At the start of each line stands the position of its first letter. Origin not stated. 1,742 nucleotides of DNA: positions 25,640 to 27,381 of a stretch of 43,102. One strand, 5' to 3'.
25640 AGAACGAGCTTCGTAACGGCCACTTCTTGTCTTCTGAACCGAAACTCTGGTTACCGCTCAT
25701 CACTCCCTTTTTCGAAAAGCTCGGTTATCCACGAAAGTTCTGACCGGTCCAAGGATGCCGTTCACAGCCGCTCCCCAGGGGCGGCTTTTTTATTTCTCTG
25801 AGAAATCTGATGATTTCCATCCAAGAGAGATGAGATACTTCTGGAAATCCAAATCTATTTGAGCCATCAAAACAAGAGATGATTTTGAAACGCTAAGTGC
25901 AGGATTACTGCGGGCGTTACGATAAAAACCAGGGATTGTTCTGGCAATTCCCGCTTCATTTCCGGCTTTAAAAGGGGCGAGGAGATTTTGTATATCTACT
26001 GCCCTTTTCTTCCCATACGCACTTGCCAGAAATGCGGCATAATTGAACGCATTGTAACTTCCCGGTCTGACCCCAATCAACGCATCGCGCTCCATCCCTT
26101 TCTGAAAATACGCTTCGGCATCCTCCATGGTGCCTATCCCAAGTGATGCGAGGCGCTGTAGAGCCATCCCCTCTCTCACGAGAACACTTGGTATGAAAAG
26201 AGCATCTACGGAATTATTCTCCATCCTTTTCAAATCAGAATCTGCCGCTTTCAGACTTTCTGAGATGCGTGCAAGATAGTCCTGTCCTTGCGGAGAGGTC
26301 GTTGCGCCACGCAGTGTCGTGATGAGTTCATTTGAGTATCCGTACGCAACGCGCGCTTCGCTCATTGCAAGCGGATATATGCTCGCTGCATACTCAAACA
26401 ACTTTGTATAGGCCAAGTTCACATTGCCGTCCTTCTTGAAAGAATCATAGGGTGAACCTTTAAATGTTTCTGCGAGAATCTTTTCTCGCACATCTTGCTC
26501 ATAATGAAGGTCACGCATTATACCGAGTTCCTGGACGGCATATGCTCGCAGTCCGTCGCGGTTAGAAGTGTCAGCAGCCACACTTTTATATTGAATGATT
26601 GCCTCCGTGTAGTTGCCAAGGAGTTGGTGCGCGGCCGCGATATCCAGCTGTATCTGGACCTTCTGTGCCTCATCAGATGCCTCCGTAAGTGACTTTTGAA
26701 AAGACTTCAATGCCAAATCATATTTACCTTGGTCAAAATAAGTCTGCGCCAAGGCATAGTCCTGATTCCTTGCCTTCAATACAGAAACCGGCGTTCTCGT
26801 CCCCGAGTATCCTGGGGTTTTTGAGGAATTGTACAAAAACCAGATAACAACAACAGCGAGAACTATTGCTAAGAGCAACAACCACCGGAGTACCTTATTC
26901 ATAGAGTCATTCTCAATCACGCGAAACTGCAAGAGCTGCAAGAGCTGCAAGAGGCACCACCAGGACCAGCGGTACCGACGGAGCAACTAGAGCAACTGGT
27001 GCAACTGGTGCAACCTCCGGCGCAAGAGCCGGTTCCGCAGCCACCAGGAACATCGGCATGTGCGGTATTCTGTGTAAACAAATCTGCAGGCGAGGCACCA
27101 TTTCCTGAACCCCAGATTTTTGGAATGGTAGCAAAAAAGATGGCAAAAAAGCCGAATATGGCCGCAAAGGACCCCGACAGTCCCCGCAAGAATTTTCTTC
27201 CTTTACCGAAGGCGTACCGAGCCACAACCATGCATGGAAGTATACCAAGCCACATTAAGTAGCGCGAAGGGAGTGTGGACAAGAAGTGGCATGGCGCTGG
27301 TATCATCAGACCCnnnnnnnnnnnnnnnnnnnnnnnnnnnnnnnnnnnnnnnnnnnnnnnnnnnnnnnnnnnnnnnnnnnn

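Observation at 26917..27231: Precursor with a signal/TM-type leader and a core that is 56% heterocyclisable residues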

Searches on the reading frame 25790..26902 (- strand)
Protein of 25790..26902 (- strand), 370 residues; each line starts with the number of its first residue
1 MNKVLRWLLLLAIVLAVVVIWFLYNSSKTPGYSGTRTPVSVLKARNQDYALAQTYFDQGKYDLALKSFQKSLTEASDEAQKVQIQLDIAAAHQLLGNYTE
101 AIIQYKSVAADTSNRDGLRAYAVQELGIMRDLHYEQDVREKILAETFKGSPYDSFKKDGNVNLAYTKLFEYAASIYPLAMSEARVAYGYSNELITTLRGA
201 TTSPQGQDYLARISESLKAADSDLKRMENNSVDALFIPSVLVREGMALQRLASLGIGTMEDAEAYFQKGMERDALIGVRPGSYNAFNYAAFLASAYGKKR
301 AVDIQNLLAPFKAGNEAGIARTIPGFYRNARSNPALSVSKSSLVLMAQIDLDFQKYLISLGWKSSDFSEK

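Call 5: search_protein_families(library=pfam, proteins=[window:25790-26902:-], max_evalue=0.01)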
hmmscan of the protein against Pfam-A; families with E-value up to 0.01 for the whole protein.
window:25790-26902:- (370 aa): 11 families
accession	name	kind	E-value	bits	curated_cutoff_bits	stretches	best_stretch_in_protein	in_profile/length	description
PF00515.34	TPR_1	-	5.9e-09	35.8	27.8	1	49-73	5-29/34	Tetratricopeptide repeat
PF13424.12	TPR_12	-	3.1e-07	30.9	30.1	1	50-107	8-70/77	Tetratricopeptide repeat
PF07719.23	TPR_2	-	1.6e-06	28.2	27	1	49-74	5-30/34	Tetratricopeptide repeat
PF13181.12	TPR_8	-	2.1e-06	27.9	25.7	1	49-74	5-30/34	Tetratricopeptide repeat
PF13432.12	TPR_16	-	1.5e-05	25.7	32.7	1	49-108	1-57/65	Tetratricopeptide repeat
PF13374.12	TPR_10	-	5e-05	23.6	27.5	0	51-72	8-29/42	Tetratricopeptide repeat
PF13428.12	TPR_14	-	0.00079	20.3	23.5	0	49-74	5-30/44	Tetratricopeptide repeat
PF13414.12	TPR_11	-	0.00079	19.5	26.8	0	53-72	2-21/42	TPR repeat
PF14938.12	SNAP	-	0.0012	18.8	25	1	44-125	113-197/282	Soluble NSF attachment protein, SNAP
PF13176.12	TPR_7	-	0.0016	18.8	27.9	0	49-78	3-32/36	Tetratricopeptide repeat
PF14559.12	TPR_19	-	0.0045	17.7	25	0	56-114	2-57/68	Tetratricopeptide repeat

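Call 6: search_protein_families(library=ncbifam, proteins=[window:25790-26902:-], max_evalue=0.01)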
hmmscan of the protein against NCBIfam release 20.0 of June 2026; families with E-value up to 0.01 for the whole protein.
window:25790-26902:- (370 aa): 5 families
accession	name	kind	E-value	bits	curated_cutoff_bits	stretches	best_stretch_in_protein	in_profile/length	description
TIGR03302.1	OM_YfiO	subfamily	1.1e-05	25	81.4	1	42-106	30-94/239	outer membrane protein assembly factor BamD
TIGR02795.1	tol_pal_ybgF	equivalog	1.5e-05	25.6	90.1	1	44-111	38-105/119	tol-pal system protein YbgF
TIGR02552.1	LcrH_SycD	equivalog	0.00012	21.8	104.8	1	46-109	19-79/136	SycD/LcrH family type III secretion system chaperone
NF052312.1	T9SS_PorW_SprE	equivalog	0.0007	18.3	250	1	44-116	178-250/716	type IX secretion system periplasmic lipoprotein PorW/SprE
TIGR02521.1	type_IV_pilW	equivalog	0.0054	16.3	154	0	35-107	21-90/234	type IV pilus biogenesis/stability protein PilW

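Call 67: search_solved_structures(query=A5, max_evalue=1)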
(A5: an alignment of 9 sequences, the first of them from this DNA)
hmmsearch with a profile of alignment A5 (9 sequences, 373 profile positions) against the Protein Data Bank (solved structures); distinct sequences matched with E-value up to 1: 93 (the best 60 are shown).
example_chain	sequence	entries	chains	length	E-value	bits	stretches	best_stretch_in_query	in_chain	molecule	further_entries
9qhb_A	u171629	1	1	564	3.1e-24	89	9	58-115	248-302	Engineered tetratricopeptide repeat protein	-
8bu0_A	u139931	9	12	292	7.4e-17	64.7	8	58-82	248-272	Consensus tetratricopeptide repeat protein | Crystal structure of an 8-repeat consensus TPR superhelix with Zinc. | Monomer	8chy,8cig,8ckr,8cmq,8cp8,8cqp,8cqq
9qhc_A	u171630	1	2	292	3.9e-14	55.8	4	58-82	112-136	Engineered tetratricopeptide repeat protein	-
2fo7_A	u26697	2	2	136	1.1e-09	41.1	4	58-82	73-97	SYNTHETIC CONSENSUS TPR PROTEIN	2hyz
8ch0_A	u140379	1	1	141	1.5e-09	40.6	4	58-82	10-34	Consensus tetratricopeptide repeat protein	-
7obi_A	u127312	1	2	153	3.7e-08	36.1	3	61-125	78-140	CTPR-rv4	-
1w3b_A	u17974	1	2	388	8.3e-08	34.9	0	48-115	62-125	UDP-N-ACETYLGLUCOSAMINE--PEPTIDE N-ACETYLGLUCOSAMINYLTRANSFERASE 110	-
8ur7_A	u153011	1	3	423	1.4e-07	34.2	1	57-127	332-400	Trimer head HA,Hemagglutinin HA1 chain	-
1na0_A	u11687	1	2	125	1.4e-07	34.2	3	57-92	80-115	designed protein CTPR3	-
6eou_A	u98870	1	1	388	1.6e-07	34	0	48-115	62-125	UDP-N-acetylglucosamine--peptide N-acetylglucosaminyltransferase 110 kDa subunit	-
9gzg_A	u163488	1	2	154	1.7e-07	33.9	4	60-82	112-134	Engineered CTPR protein with glutamic acids for conductivity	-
2wqh_A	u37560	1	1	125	5e-07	32.4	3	57-92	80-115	CTPR3Y3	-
3kd7_A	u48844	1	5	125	2.6e-06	30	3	57-82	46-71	CTPR390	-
7ntf_A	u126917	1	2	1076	8.6e-06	28.3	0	51-115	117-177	Isoform 1 of UDP-N-acetylglucosamine--peptide N-acetylglucosaminyltransferase 110 kDa subu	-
7yeh_B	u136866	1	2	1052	9e-06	28.2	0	60-116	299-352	UDP-N-acetylglucosamine--peptide N-acetylglucosaminyltransferase 110 kDa subunit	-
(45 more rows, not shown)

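Call 68: search_protein_families(library=ncbifam, alignment_id=A5, max_evalue=0.01)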
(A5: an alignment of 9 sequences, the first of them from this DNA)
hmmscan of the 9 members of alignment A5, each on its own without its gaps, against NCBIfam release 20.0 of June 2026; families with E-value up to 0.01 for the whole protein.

A. member 1, seq(370 aa): 5 families
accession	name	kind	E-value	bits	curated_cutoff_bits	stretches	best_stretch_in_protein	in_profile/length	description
TIGR03302.1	OM_YfiO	subfamily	1.1e-05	25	81.4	1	42-106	30-94/239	outer membrane protein assembly factor BamD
TIGR02795.1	tol_pal_ybgF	equivalog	1.5e-05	25.6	90.1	1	44-111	38-105/119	tol-pal system protein YbgF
TIGR02552.1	LcrH_SycD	equivalog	0.00012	21.8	104.8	1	46-109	19-79/136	SycD/LcrH family type III secretion system chaperone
NF052312.1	T9SS_PorW_SprE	equivalog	0.0007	18.3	250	1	44-116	178-250/716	type IX secretion system periplasmic lipoprotein PorW/SprE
TIGR02521.1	type_IV_pilW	equivalog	0.0054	16.3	154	0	35-107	21-90/234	type IV pilus biogenesis/stability protein PilW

B. families by the number of members that match (of 9 scanned): 16 families
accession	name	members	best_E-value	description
NF002725.1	PRK02603.1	5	1.4e-05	photosystem I assembly protein Ycf3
TIGR02795.1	tol_pal_ybgF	3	6.3e-06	tol-pal system protein YbgF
NF040959.1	MamA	2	8.6e-07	magnetosome protein MamA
NF052312.1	T9SS_PorW_SprE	2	5.2e-06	type IX secretion system periplasmic lipoprotein PorW/SprE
TIGR03302.1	OM_YfiO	2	1.1e-05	outer membrane protein assembly factor BamD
NF053607.1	CHU_0125_OmpA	2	0.00084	CHU_0125 family OmpA-like outer membrane integrity protein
NF047371.1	FlcA_CTERM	1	9.8e-05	periplasmic flagellar collar protein FlcA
TIGR02552.1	LcrH_SycD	1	0.00012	SycD/LcrH family type III secretion system chaperone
NF033885.1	conj_TraP_IncI1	1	0.00067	conjugal transfer protein TraP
NF053520.1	HK_Porph_FimS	1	0.0023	sensor histidine kinase FimS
NF033762.1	social_mot_Tgl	1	0.005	social motility TPR repeat lipoprotein Tgl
NF053584.1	T4P_rel_PA5441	1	0.005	PA5441 family protein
TIGR02521.1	type_IV_pilW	1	0.0054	type IV pilus biogenesis/stability protein PilW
NF047558.1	TPR_END_plus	1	0.0094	TPR end-of-group domain-containing protein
NF047507.1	TPR_BatC_Lepto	1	0.0099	TPR repeat-containing protein BatC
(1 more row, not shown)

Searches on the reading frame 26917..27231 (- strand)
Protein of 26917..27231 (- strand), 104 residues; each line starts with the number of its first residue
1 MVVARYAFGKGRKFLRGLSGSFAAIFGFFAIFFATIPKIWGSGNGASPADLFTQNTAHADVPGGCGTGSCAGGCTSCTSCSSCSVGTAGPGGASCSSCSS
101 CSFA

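Call 5: search_protein_families(library=pfam, proteins=[window:26917-27231:-], max_evalue=0.01)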
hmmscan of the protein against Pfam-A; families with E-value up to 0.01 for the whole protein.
window:26917-27231:- (104 aa): 0 families

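Call 6: search_protein_families(library=ncbifam, proteins=[window:26917-27231:-], max_evalue=0.01)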
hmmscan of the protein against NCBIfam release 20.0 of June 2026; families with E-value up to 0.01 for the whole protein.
window:26917-27231:- (104 aa): 0 families

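Call 7: find_homologous_proteins(query=window:26917-27231:-, max_evalue=1)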
Query window:26917-27231:-: 5 candidates shared short words with the query, none scored E <= 1.

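Call 50: search_protein_families(library=ncbifam, alignment_id=A4, max_evalue=1)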
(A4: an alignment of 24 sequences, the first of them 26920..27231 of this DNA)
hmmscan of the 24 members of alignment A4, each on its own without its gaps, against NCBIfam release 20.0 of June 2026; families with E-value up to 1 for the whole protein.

A. member 1, window:26920-27231:- (104 aa): 0 families

B. families by the number of members that match (of 24 scanned): 10 families
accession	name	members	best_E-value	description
TIGR04117.1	Syntroph_Cxxx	1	0.0011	Cys-Xaa-Xaa-Xaa repeat radical SAM target protein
NF033741.1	NlpC_p60_RipA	1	0.021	NlpC/P60 family peptidoglycan endopeptidase RipA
NF011024.0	PRK14453.1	1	0.022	23S rRNA (adenine(2503)-C(8))-methyltransferase Cfr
TIGR01195.1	oadG_fam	1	0.027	sodium pump decarboxylases, gamma subunit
TIGR04432.1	rSAM_Cfr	1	0.064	Cfr family 23S rRNA (adenine(2503)-C(8))-methyltransferase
TIGR03106.1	trio_M42_hydro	1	0.11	osmoprotectant NAGGN system M42 family peptidase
NF000424.4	CfrAB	1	0.14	Cfr family 23S rRNA (adenine(2503)-C(8))-methyltransferase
NF045523.1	MXAN_5453_fam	1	0.14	MXAN_5453 family MXYO-CTERM-anchored protein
NF040987.1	MamJ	1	0.16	magnetosome protein MamJ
NF011345.0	PRK14762.1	1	0.22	small membrane protein YohP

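Call 51: search_protein_families(library=pfam, alignment_id=A4, max_evalue=1)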
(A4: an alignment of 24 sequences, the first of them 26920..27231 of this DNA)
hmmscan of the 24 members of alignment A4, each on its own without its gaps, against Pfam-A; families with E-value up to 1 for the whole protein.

A. member 1, window:26920-27231:- (104 aa): 0 families

B. families by the number of members that match (of 24 scanned): 9 families
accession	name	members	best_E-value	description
PF25184.1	YxzE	4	3.7e-06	YxzE-like putative bacteriocin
PF03739.19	LptF_LptG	2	0.06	Lipopolysaccharide export system permease LptF/LptG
PF00520.37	Ion_trans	1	0.025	Ion transport protein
PF15879.10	MWFE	1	0.084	NADH-ubiquinone oxidoreductase MWFE subunit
PF09881.14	DUF2108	1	0.095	Predicted membrane protein (DUF2108)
PF05525.19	Branch_AA_trans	1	0.096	Branched-chain amino acid transport protein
PF19779.4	DUF6264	1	0.14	Family of unknown function (DUF6264)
PF10717.14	ODV-E18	1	0.22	Occlusion-derived virus envelope protein ODV-E18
PF25659.1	YohP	1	0.22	Membrane protein YohP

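Call 58: search_protein_representatives(alignment_id=A4)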
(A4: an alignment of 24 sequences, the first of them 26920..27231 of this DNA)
Query: 24 sequences, 90 profile positions. Proteins with E-value up to 0.001 (for the whole library): 249; up to 1e-10: 73; up to 1e-30: 0. The best 150 are listed.
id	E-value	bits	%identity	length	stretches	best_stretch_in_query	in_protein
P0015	1.9e-22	95.4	-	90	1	1-90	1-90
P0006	8.5e-22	93.3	-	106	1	1-89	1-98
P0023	1.3e-21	92.7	-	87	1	1-88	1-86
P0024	9.6e-20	86.7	-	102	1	1-86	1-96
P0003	3.1e-19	85.1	-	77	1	1-74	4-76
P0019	1.5e-18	82.9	-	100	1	1-90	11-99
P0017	3.9e-18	81.5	-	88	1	1-84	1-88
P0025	5.1e-18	81.2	-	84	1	1-85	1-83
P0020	1.2e-17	80.0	-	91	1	1-87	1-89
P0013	1.6e-17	79.5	-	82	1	1-87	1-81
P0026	1.9e-17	79.4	-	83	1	1-79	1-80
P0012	2.4e-17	79.0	-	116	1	1-89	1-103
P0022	6.5e-17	77.6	-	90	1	1-89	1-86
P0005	1.3e-16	76.7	-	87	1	9-87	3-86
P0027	4.4e-16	75.0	-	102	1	2-87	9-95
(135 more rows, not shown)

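Call 72: find_encoding_contigs(protein=window:26917-27231:-, flank=2000, max_places=2)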
Protein window:26917-27231:- (104 aa): no gene with exactly this product is on record in the collection.

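Call 89: predict_structure(alignment_id=A4)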
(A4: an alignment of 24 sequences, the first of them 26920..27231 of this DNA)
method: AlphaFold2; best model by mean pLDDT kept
length: 104 residues; sequences in the alignment: 24
mean_pLDDT: 59.8   pTM: 0.25
mean pLDDT of the five models: 59.8, 59.6, 58.6, 56.1, 56.1
residues with pLDDT >= 90: 4; 70-90: 21; 50-70: 55; < 50: 24
segments of 3 or more residues with pLDDT < 50: 60-66, 73-75, 102-104
pLDDT, mean of each block of 10 residues (from residue 1): 61 76 90 71 52 50 49 50 52 54 47
secondary structure, 60 per line:
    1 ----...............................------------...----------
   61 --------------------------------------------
elements in order: H5-35
